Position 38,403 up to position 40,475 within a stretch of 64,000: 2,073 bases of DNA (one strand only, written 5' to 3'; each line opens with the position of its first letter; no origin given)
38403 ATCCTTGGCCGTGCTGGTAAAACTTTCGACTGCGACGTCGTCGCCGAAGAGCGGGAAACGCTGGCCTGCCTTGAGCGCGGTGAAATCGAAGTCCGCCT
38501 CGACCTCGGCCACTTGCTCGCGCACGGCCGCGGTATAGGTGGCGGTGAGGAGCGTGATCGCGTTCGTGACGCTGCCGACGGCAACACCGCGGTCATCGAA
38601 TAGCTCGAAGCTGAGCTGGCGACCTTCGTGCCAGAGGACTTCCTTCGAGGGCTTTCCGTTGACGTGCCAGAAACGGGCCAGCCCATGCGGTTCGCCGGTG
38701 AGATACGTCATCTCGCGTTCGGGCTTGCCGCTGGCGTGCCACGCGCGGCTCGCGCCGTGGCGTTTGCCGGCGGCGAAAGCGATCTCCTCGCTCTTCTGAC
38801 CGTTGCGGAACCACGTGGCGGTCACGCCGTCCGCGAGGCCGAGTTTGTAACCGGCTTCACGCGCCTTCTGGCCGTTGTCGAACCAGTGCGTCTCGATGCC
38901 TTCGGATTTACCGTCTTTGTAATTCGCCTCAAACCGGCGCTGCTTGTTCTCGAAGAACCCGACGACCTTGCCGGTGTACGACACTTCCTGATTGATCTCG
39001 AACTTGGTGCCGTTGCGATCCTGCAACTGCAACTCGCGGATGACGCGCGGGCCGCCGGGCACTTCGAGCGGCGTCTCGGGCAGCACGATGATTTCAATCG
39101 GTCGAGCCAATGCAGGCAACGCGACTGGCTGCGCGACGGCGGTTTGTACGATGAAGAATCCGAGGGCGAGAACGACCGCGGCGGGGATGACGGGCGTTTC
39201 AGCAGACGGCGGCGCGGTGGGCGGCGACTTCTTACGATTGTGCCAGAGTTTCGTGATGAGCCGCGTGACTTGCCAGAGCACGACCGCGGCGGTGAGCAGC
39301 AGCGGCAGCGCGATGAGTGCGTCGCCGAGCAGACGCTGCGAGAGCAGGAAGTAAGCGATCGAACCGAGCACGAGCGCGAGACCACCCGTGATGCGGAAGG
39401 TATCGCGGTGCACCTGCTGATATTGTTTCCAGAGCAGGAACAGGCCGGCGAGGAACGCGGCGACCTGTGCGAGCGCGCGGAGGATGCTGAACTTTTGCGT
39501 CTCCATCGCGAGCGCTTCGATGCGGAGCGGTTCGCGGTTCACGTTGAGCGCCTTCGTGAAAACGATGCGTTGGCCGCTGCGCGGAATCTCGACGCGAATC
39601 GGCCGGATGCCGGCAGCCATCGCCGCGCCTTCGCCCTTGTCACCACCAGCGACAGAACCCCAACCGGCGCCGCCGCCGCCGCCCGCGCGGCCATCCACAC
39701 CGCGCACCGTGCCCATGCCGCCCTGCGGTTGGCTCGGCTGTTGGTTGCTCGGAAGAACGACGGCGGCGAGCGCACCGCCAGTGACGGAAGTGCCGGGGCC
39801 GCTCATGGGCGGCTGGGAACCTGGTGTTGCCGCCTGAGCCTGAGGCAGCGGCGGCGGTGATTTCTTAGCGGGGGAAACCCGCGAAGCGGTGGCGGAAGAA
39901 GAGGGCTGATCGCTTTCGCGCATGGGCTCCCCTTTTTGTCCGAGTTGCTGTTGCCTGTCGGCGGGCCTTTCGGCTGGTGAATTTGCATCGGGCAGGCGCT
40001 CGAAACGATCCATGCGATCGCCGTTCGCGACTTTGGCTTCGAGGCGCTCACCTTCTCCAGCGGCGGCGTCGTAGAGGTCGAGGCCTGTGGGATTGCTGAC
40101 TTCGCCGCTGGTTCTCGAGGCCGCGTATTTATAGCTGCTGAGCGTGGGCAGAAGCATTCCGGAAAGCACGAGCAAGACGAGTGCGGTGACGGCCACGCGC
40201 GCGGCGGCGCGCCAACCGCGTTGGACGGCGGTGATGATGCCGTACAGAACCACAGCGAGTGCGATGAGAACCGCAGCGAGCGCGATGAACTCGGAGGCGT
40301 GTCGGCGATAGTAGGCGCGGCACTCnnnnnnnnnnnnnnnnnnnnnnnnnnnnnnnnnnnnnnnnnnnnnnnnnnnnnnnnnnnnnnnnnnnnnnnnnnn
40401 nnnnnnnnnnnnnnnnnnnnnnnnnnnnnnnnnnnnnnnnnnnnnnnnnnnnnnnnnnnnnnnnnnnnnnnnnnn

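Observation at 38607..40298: Hinge of the giant protein: TM cluster, 177-aa P/Q/G/S-rich disordered linker, relic signal peptide and MORN (YwqK-type) repeats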

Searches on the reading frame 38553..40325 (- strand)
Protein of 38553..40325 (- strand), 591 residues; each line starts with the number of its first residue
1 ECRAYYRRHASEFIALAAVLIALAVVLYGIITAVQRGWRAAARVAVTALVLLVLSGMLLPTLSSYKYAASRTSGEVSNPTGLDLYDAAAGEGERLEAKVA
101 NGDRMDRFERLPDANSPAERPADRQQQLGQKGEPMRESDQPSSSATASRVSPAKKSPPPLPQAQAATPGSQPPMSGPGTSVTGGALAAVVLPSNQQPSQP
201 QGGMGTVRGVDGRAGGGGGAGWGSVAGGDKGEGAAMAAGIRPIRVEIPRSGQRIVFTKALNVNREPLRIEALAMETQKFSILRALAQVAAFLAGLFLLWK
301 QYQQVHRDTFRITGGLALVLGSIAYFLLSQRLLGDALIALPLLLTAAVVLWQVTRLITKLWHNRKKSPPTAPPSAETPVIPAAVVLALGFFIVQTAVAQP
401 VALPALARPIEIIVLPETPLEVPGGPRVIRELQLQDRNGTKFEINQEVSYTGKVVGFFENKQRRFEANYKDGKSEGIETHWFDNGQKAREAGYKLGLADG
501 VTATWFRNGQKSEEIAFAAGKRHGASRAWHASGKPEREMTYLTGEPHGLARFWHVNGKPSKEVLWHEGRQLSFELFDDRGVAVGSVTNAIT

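Call 76: predict_structure(alignment_id=A3)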
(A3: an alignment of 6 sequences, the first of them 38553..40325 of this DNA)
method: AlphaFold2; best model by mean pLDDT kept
length: 591 residues; sequences in the alignment: 6
mean_pLDDT: 54.8   pTM: 0.33
mean pLDDT of the five models: 54.8, 50.1, 50.1, 49.9, 49.5
residues with pLDDT >= 90: 56; 70-90: 122; 50-70: 103; < 50: 310
segments of 3 or more residues with pLDDT < 50: 1-4, 58-277, 366-441, 585-591
pLDDT, mean of each block of 10 residues (from residue 1): 51 68 70 57 60 55 36 29 33 32 31 36 35 34 34 38 31 31 30 32 30 29 28 30 38 44 37 45 77 85 78 82 75 60 69 71 53 43 46 39 33 33 41 43 57 76 81 89 88 92 93 94 94 92 87 85 75 60 43 32
secondary structure, 60 per line:
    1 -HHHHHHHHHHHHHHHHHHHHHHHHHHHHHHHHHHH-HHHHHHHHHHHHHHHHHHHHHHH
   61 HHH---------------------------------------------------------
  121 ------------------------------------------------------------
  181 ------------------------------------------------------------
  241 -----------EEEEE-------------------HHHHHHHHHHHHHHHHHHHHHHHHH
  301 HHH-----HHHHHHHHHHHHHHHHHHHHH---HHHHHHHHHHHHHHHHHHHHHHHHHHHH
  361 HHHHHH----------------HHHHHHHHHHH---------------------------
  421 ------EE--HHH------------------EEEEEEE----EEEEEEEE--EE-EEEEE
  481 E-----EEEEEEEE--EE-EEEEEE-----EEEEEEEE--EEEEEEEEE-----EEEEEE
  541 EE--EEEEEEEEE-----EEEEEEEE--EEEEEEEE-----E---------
elements in order: H2-36 H38-63 E252-256 H276-303 H309-329 H333-366 H383-393 E452-458 E463-470 E476-481 E487-494 E500-505 E511-518 E521-529 E535-542 E545-553 E559-566 E569-576

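Call 83: fold_search(model_id=the predicted structure, library=pdb)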
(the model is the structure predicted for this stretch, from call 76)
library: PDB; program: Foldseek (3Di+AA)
matches with E <= 10: 544; with E <= 0.001: 42
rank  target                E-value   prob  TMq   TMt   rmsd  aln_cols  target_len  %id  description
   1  9e5c_4y               5.2e-06  1.00  0.13  0.12   8.6       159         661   19  Cryo-EM structure of 96 nm repeat of microtubule doublet from T. brucei flagellum (released 2025-03-12)
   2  1h3i_A                5.5e-06  1.00  0.14  0.25   9.8       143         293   15  Crystal structure of the Histone Methyltransferase SET7/9 (released 2002-11-11)
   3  7vfl_A                1.1e-05  1.00  0.13  0.15   6.6       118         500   14  Crystal structure of SdgB (UDP, NAG, and O-glycosylated SD peptide-binding form) (released 2021-11-24)
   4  1mt6                  1.2e-05  1.00  0.14  0.27   8.7       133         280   16  Structure of histone H3 K4-specific methyltransferase SET7/9 with AdoHcy (released 2002-11-06)
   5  6t69                  1.2e-05  1.00  0.14  0.31   7.4       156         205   18  Crystal structure of Toxoplasma gondii Morn1(V shape) (released 2020-11-18)
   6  6t68_A                1.6e-05  1.00  0.17  0.43   4.9       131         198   22  Crystal structure of Trypanosoma brucei Morn1 (released 2020-11-18)
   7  7vfm_A                2.2e-05  1.00  0.13  0.15   7.9       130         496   15  Crystal structure of SdgB (UDP and SD peptide-binding form) (released 2021-11-24)
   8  7ec1_A                2.5e-05  1.00  0.12  0.13   9.8       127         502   16  Crystal structure of SdgB (ligand-free form) (released 2021-03-24)
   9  7vfk_A                2.6e-05  1.00  0.12  0.13   9.8       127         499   16  Crystal structure of SdgB (ligand-free form) (released 2021-11-24)
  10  7vfn_A                2.8e-05  1.00  0.13  0.15   6.9       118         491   14  Crystal structure of SdgB (SD peptide-binding form) (released 2021-11-24)
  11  6t4r_CCC              5.2e-05  1.00  0.16  0.40   4.8       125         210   22  Crystal structure of Trypanosoma brucei Morn1 (released 2020-11-18)
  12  7vfm_C                5.5e-05  1.00  0.13  0.15   5.2       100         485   14  Crystal structure of SdgB (UDP and SD peptide-binding form) (released 2021-11-24)
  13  7vfn_C                6.5e-05  1.00  0.13  0.15   4.8       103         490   13  Crystal structure of SdgB (SD peptide-binding form) (released 2021-11-24)
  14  6t6q_BBB              6.9e-05  1.00  0.17  0.40   5.9       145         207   20  Crystal structure of Toxoplasma gondii Morn1 (extended conformation). (released 2020-11-18)
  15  7ec6_A                6.9e-05  1.00  0.13  0.15   6.8       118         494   14  Crystal structure of SdgB (complexed with peptides) (released 2022-03-16)
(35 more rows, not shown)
